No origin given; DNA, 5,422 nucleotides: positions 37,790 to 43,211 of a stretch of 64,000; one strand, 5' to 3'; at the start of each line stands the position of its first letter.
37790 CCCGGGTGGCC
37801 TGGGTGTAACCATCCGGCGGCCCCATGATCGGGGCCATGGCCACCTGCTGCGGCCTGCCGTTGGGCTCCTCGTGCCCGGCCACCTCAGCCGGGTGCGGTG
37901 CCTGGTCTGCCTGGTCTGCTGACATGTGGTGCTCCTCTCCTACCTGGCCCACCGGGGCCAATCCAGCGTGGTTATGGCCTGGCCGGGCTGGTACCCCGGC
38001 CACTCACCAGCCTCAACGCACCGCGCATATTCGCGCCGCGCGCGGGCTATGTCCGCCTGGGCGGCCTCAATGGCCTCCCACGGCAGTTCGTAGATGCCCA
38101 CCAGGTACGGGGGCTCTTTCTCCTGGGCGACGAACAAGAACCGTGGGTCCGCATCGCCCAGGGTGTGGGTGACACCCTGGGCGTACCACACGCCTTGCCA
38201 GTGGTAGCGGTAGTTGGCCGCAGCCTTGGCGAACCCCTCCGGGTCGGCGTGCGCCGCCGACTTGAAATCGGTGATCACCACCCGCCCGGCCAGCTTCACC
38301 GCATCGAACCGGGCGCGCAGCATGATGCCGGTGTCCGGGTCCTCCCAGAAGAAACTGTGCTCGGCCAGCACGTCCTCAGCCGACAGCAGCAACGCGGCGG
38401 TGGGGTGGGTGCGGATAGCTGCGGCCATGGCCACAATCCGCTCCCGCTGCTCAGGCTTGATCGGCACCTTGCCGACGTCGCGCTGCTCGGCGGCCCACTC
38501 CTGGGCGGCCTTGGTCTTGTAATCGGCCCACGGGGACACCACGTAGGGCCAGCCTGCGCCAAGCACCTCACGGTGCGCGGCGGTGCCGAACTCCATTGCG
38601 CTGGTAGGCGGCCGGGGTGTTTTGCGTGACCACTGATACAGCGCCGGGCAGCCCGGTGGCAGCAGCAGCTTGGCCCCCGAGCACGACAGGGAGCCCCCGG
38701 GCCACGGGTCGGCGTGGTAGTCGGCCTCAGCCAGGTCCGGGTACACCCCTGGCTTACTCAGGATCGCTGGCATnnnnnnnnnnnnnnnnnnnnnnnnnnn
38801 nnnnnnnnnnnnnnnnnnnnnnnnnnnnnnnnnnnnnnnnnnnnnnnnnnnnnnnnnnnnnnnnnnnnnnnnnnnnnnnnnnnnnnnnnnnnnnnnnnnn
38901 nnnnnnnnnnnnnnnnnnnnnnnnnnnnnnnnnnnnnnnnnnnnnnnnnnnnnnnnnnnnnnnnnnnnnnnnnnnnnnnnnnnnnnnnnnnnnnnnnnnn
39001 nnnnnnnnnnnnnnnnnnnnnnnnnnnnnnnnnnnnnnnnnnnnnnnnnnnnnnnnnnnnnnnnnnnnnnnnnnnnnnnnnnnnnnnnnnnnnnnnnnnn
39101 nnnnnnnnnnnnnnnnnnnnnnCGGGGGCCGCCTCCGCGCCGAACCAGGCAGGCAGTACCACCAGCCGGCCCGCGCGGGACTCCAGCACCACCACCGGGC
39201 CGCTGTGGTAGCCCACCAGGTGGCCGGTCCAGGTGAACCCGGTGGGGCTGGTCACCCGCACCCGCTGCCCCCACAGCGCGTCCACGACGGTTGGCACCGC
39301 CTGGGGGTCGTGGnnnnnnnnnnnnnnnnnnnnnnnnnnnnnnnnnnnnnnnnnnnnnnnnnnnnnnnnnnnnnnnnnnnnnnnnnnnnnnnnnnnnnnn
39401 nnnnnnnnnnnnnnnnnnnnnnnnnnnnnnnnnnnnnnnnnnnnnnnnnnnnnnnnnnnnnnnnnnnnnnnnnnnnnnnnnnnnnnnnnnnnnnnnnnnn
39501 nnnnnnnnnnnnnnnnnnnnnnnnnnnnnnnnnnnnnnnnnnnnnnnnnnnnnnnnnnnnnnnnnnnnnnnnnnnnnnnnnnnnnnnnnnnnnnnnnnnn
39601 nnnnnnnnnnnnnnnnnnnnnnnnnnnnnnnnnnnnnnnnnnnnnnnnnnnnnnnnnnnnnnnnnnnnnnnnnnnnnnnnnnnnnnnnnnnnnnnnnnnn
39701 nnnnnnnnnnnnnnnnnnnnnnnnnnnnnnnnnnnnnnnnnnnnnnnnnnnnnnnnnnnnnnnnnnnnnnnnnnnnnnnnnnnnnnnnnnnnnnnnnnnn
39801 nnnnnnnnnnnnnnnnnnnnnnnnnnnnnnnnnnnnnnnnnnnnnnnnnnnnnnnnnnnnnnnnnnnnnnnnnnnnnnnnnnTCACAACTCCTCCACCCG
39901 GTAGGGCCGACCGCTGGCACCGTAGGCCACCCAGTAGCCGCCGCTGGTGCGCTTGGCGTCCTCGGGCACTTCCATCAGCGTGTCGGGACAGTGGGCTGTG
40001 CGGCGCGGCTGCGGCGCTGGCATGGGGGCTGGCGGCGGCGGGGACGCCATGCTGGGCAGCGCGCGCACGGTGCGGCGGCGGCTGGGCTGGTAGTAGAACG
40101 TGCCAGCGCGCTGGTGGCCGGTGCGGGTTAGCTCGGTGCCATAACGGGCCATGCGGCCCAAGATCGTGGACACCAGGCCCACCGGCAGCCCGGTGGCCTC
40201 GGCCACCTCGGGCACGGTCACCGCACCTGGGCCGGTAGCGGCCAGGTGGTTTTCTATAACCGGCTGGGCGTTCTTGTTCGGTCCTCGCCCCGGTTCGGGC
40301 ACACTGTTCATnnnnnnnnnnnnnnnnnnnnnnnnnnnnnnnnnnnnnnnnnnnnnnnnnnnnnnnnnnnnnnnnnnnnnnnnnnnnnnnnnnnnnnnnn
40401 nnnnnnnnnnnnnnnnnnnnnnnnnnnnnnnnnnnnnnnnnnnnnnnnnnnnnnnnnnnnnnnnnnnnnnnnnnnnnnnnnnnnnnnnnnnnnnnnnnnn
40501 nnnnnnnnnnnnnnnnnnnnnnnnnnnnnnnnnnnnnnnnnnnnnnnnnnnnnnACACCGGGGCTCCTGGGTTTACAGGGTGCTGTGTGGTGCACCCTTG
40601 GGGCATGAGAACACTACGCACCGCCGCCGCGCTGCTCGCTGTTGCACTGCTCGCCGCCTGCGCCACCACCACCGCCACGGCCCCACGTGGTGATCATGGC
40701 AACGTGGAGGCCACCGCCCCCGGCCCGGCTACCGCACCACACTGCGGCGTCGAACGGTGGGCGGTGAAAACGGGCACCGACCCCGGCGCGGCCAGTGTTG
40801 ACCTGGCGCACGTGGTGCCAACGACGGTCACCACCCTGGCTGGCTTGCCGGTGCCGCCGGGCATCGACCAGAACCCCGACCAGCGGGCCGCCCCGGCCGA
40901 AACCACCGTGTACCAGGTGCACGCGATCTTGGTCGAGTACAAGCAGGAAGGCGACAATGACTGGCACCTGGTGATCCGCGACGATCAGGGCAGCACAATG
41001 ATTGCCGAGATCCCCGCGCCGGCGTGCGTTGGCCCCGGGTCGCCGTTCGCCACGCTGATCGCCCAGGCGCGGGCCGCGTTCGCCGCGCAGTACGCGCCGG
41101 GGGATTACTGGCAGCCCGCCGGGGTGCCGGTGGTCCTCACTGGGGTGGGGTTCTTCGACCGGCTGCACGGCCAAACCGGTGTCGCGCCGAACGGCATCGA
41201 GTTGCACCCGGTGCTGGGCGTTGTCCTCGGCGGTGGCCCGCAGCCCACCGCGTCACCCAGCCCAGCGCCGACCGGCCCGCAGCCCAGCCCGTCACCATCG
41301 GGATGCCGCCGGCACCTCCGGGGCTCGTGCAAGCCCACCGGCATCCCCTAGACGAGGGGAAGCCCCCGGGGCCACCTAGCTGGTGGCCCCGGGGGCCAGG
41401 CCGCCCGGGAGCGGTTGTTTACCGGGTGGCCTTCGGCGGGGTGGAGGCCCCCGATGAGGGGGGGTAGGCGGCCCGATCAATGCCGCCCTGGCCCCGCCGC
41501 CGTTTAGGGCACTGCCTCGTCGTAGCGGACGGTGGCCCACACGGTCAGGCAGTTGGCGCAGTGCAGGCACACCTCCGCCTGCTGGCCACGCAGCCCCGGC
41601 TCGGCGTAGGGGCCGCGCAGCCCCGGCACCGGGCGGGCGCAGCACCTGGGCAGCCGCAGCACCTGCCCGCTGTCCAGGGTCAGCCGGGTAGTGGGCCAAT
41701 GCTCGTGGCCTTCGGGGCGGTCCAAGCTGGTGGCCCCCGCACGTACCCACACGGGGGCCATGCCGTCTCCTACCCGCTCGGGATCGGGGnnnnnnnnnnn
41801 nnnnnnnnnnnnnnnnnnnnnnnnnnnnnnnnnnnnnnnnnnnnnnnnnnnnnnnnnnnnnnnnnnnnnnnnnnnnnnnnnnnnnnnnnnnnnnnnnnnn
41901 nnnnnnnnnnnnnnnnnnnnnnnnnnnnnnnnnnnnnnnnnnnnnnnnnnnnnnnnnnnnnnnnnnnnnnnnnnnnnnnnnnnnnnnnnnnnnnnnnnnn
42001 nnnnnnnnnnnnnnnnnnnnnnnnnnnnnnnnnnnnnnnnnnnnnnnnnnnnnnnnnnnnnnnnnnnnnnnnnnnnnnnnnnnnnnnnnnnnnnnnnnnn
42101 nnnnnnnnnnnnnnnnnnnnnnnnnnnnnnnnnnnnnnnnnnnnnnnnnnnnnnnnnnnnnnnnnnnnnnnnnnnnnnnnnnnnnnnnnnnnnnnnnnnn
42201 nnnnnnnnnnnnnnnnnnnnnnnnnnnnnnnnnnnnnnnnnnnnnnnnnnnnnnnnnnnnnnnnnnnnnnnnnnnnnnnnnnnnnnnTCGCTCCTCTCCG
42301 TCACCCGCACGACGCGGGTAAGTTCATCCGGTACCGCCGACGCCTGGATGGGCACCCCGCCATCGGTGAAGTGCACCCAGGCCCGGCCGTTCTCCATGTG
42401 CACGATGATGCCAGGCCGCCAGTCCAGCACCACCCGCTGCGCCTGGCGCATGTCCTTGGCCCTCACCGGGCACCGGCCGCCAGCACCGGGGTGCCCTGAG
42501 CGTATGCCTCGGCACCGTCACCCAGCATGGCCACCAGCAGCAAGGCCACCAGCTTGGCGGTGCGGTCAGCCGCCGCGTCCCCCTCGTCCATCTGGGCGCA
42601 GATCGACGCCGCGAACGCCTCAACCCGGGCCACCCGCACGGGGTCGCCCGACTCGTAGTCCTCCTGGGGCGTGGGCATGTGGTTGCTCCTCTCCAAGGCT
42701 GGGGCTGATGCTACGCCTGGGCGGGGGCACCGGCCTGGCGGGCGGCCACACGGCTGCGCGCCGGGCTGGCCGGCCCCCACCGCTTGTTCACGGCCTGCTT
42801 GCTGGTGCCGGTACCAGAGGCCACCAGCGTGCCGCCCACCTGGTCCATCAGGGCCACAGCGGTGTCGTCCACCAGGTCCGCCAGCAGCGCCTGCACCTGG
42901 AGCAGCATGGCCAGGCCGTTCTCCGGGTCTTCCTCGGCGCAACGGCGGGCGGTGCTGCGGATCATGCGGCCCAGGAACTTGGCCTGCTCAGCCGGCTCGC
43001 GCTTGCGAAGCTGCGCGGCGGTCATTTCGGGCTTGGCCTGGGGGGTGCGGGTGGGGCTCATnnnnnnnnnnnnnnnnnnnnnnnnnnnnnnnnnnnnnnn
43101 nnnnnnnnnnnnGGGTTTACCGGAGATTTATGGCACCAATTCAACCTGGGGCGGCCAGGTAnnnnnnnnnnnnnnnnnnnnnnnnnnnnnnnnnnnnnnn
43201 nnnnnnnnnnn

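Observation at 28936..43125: Repeated ~65-bp promoter-operator-leader cassette heading many short early operons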

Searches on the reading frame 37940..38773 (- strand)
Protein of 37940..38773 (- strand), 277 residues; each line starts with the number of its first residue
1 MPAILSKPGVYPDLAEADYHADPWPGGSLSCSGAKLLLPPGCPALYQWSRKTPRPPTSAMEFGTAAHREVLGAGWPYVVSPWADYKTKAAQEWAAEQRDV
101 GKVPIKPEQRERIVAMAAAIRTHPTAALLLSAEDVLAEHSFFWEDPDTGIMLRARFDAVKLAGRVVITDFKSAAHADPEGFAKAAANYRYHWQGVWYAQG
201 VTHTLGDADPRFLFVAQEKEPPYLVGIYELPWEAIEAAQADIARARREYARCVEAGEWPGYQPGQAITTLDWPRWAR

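Call 14: search_protein_families(library=pfam, proteins=[window:37940-38773:-], max_evalue=0.01)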
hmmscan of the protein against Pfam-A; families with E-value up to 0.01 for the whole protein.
window:37940-38773:- (277 aa): 2 families
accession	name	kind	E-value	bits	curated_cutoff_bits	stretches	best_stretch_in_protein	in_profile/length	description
PF12684.13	DUF3799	-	2.7e-20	73.6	26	1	30-261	1-223/233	PDDEXK-like domain of unknown function (DUF3799)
PF12705.13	PDDEXK_1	-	3.8e-05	24.2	22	1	42-219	13-195/247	PD-(D/E)XK nuclease superfamily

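Call 73: find_related_loci(query=window:37940-38773:-, collection=viral_contigs, flank=10000)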
Query window:37940-38773:- (277 aa) in viral_contigs; peptide patterns used: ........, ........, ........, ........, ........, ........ (x = any residue, [..] = any of these).
7 stretches matched a pattern, but none encodes a relative of the query by tblastn (E <= 1e-3).

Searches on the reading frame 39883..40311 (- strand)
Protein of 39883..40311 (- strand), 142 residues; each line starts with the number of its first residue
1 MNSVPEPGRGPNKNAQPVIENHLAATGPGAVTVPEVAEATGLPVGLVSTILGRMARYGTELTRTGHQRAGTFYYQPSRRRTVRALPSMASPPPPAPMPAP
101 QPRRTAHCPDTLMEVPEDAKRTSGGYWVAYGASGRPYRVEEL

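Call 14: search_protein_families(library=pfam, proteins=[window:39883-40311:-], max_evalue=0.01)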
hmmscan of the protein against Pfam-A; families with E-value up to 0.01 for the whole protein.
window:39883-40311:- (142 aa): 1 family
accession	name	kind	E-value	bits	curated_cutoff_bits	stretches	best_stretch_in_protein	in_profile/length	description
PF12802.13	MarR_2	-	0.0016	19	27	1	22-56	13-46/61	MarR family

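Call 33: search_protein_families(library=phrogs, proteins=[window:39883-40311:-], max_evalue=0.01)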
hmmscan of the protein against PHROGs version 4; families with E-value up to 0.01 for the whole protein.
window:39883-40311:- (142 aa): 1 family
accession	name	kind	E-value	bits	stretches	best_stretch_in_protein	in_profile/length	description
phrog_1687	-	transcription regulation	0.0031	18.5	1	16-75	68-124/162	MarR family transcrition regulator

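Call 47: search_solved_structures(query=window:39883-40311:-, max_evalue=10)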
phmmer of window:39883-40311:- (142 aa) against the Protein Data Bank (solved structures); distinct sequences matched with E-value up to 10: 3.
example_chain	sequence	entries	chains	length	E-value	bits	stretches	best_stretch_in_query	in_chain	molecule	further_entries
9sgv_A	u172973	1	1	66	0.11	15.9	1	21-62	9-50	Ap3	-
8vd6_A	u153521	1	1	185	0.13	15.6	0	32-54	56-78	CAP REPEAT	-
4v6h_A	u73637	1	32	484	0.75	13.1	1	17-69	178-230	Succinate-semialdehyde dehydrogenase (NADP+)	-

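Call 65: search_protein_families(library=ncbifam, proteins=[window:39883-40311:-], max_evalue=0.01)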
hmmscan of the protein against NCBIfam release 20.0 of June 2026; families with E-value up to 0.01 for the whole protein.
window:39883-40311:- (142 aa): 0 families

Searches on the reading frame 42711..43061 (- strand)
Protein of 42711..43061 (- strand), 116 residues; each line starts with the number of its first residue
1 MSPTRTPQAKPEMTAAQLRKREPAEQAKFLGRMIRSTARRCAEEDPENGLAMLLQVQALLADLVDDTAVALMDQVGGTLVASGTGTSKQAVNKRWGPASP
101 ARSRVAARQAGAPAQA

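Call 14: search_protein_families(library=pfam, proteins=[window:42711-43061:-], max_evalue=0.01)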
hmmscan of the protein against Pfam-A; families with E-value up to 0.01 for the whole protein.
window:42711-43061:- (116 aa): 0 families

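Call 33: search_protein_families(library=phrogs, proteins=[window:42711-43061:-], max_evalue=0.01)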
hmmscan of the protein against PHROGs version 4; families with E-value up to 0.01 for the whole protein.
window:42711-43061:- (116 aa): 0 families

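Call 43: find_homologous_proteins(query=window:42711-43061:-, max_evalue=0.001)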
Query window:42711-43061:- (116 aa): 5 proteins with E <= 0.001 among 55 candidates.
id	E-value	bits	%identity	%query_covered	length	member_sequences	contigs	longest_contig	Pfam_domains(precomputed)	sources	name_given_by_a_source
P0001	2.2e-65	235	100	100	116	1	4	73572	-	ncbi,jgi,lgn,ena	-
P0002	1.5e-49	184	82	97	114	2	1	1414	-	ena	-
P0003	6.1e-44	166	80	86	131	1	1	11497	-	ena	-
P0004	5.0e-33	131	70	86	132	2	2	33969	-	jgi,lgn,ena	-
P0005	1.8e-32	130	71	80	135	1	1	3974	-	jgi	jgi:hypothetical protein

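Call 44: find_encoding_contigs(protein=P0001, flank=2000, max_places=6)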
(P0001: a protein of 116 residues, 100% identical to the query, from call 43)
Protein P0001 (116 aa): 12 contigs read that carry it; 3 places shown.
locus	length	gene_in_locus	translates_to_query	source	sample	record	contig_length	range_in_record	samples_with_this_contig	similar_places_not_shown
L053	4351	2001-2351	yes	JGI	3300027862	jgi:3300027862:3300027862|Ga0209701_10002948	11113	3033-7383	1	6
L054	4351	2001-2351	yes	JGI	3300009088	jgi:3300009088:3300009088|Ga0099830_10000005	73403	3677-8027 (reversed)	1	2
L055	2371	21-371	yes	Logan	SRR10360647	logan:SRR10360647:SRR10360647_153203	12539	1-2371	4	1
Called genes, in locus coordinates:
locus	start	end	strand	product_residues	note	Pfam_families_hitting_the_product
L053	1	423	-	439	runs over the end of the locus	PF00772:DnaB, PF13481:AAA_25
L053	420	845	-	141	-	-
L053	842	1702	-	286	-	-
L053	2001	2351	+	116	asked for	-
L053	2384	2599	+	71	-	-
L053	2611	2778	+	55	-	-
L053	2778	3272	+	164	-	-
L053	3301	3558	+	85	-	-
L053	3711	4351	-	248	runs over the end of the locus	-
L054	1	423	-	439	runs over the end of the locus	PF00772:DnaB, PF13481:AAA_25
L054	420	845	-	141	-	-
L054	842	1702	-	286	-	-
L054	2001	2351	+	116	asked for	-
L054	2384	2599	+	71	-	-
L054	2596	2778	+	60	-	-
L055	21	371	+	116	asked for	-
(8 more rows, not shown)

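Call 45: search_solved_structures(query=window:42711-43061:-, max_evalue=10)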
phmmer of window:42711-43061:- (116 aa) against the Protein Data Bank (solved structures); distinct sequences matched with E-value up to 10: 2.
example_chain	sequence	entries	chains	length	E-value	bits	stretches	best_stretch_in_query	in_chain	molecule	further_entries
5d23_A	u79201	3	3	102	0.99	13.2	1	12-61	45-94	Fibroin-modulator-binding protein-1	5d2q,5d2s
8yk1_A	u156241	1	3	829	3.4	11.5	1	44-114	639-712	Alpha-galactosidase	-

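Call 54: predict_structure(alignment_id=A1)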
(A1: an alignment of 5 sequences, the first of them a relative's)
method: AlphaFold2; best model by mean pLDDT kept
length: 116 residues; sequences in the alignment: 5
mean_pLDDT: 81.5   pTM: 0.61
mean pLDDT of the five models: 81.5, 79.1, 77.1, 73.1, 72.0
residues with pLDDT >= 90: 44; 70-90: 52; 50-70: 8; < 50: 12
segments of 3 or more residues with pLDDT < 50: 1-9, 114-116
pLDDT, mean of each block of 10 residues (from residue 1): 45 69 81 84 85 87 93 93 92 94 91 52
secondary structure, 60 per line:
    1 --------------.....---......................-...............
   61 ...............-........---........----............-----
elements in order: H15-19 H23-44 H46-75 H77-84 H88-95 H100-111
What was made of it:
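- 42711..43061 (-): 116-aa gene, the first gene behind P43. It is my preferred but unproven candidate for the palindrome-binding regulator. The model (pLDDT 81.5) shows two long helices and a C-terminal three-helix unit (call 54).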

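Call 58: fold_search(model_id=the predicted structure, library=pdb)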
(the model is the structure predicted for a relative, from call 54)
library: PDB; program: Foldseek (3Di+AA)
matches with E <= 10: 34; with E <= 0.001: 0
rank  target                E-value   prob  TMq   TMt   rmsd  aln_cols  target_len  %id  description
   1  7r3h_C                4.0e+00  0.08  0.24  0.15  13.5       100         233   20  PROSS optimitzed variant of RhlR (75 mutations) in complex with native autoinducer C4-HSL (released 2022-12-14)
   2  7eqe_D                4.2e+00  0.23  0.28  0.20   4.5        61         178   18  Crystal Structure of a transcription factor (released 2022-04-27)
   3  9r2z_B                5.3e+00  0.16  0.32  0.44   9.0        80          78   15  RptR transcriptional repressor (released 2025-07-23)
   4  3c2b_B                5.3e+00  0.14  0.26  0.18   4.3        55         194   20  Crystal structure of TetR transcriptional regulator from Agrobacterium tumefaciens (released 2008-02-05)
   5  1zlk_A                5.9e+00  0.20  0.25  0.39   3.1        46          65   15  Crystal Structure of the Mycobacterium tuberculosis Hypoxic Response Regulator DosR C-terminal Domain-DNA Complex (released 2006-01-31)
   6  6vmh_C                6.6e+00  0.14  0.23  0.30   3.4        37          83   22  Crystal structure of transcriptional regulator from bacteriophage 186 (released 2021-06-16)
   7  6p0s_A                6.6e+00  0.12  0.28  0.36   6.4        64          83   17  Crystal structure of ternary DNA complex "FX2" containing E. coli Fis and phage lambda Xis (released 2019-06-19)
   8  3vfz_A                6.6e+00  0.09  0.24  0.37   6.0        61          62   18  Crystal structure of -35 promoter binding domain of SigD of Mycobacterium tuberculosis (released 2013-02-13)
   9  8jzt_E                7.0e+00  0.14  0.24  0.36   3.1        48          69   19  The sigF and anti-sigma factor complex (released 2024-10-16)
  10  4d0o_A                7.0e+00  0.12  0.24  0.13   6.1        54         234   11  AKAP13 (AKAP-Lbc) DH domain (released 2014-05-21)
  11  5hso_A                7.0e+00  0.07  0.21  0.20   5.6        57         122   21  Crystal structure of MYCOBACTERIUM TUBERCULOSIS MARR FAMILY PROTEIN Rv2887 complex with DNA (released 2017-02-01)
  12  2h27_D                7.4e+00  0.13  0.28  0.45  12.1        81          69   17  Crystal Structure of Escherichia coli SigmaE Region 4 Bound to its-35 Element DNA (released 2006-08-22)
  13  6vpe_A                7.8e+00  0.16  0.24  0.21   3.1        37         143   22  Crystal structure of transcriptional regulator from bacteriophage 186 (released 2021-06-16)
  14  3hug_A                7.8e+00  0.13  0.25  0.34   7.9        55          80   20  Crystal structure of Mycobacterium tuberculosis anti-sigma factor RslA in complex with -35 promoter binding domain of  (released 2010-03-02)
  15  8z6g_B                7.8e+00  0.10  0.28  0.20  13.2        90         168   19  the AlgU-MucAcyto complex structure in Pseudomonas aeruginosa (released 2024-05-08)
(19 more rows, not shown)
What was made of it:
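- On Operator of a dimeric repressor: The 116-aa protein model is HTH-like, but all fold matches have E > 1 (calls 54, 58).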

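Call 65: search_protein_families(library=ncbifam, proteins=[window:42711-43061:-], max_evalue=0.01)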
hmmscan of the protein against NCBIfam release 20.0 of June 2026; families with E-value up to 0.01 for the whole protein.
window:42711-43061:- (116 aa): 0 families

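Call 84: find_encoding_contigs(protein=P0003, flank=10000, max_places=2)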
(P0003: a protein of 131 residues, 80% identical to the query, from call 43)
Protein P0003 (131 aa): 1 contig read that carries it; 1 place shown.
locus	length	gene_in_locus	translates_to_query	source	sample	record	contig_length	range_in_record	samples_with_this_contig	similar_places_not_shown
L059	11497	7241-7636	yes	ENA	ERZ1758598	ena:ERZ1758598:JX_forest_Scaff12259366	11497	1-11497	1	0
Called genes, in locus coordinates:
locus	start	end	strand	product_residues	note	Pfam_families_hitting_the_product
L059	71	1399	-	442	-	-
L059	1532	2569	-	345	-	-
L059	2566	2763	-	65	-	-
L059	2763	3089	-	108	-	-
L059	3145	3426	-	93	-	-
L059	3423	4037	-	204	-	PF02075:RuvC (weak)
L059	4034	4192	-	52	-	-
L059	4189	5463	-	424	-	PF00772:DnaB, PF13481:AAA_25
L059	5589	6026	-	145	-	-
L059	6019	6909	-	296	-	-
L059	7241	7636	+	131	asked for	-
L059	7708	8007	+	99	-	-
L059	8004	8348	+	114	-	-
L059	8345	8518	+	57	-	-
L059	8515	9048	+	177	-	-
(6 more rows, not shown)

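Call 85: find_encoding_contigs(protein=P0005, flank=4000, max_places=2)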
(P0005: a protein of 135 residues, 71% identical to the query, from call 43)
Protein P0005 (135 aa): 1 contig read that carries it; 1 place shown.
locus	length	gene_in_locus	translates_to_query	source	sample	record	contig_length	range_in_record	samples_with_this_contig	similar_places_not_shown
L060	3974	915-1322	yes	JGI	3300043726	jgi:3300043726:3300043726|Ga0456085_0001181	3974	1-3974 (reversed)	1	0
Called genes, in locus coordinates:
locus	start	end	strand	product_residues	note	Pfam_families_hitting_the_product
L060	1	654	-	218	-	?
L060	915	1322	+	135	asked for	-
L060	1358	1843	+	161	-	-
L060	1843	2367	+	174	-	-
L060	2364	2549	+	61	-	-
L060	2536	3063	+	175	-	-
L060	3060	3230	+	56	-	-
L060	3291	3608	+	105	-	-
